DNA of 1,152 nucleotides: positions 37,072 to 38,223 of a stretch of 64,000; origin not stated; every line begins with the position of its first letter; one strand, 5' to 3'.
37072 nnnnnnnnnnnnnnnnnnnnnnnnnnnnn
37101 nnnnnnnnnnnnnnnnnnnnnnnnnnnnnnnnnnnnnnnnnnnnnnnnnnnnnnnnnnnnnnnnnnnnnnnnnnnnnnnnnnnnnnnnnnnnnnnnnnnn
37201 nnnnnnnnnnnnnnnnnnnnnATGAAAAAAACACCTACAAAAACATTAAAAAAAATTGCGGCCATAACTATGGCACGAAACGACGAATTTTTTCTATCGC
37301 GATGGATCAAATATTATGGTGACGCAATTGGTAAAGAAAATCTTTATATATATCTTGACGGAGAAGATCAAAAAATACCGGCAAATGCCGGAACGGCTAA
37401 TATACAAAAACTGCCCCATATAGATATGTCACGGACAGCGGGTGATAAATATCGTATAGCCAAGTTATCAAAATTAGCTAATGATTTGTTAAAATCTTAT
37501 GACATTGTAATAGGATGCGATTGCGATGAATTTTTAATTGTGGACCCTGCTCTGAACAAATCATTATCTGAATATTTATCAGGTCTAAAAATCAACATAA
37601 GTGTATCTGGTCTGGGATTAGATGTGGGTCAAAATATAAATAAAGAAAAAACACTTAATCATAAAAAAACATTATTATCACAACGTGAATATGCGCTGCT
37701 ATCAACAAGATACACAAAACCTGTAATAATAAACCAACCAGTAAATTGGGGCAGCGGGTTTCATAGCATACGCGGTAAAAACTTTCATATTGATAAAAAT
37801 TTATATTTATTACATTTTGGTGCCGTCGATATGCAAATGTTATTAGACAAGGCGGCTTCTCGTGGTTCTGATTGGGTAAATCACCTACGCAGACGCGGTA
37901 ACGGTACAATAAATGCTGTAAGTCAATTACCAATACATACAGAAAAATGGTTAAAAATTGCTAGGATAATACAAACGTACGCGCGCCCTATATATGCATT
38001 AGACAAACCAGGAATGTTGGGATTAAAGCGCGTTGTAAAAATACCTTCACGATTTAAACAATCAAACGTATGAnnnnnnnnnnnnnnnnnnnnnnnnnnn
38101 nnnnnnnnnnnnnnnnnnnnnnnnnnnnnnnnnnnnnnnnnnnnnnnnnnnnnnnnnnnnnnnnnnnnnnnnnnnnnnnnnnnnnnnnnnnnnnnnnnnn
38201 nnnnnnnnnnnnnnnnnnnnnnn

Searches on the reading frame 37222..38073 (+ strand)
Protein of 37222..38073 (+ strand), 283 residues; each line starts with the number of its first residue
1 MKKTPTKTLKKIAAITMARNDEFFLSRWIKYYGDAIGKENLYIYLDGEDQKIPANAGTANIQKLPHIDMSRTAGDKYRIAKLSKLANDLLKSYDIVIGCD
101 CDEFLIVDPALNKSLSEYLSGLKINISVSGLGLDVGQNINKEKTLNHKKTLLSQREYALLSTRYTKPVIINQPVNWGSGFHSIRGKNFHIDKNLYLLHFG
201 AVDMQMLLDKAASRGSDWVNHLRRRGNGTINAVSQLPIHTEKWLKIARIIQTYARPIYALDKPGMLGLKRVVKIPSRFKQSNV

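Call 64: search_protein_families(library=pfam, proteins=[window:37222-38073:+], max_evalue=0.00001)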
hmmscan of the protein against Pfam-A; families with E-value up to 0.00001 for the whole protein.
window:37222-38073:+ (283 aa): 1 family
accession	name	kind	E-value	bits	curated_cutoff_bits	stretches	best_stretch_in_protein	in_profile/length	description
PF13704.12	Glyco_tranf_2_4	-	9.8e-11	42.5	27.5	1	19-118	1-97/98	Glycosyl transferase family 2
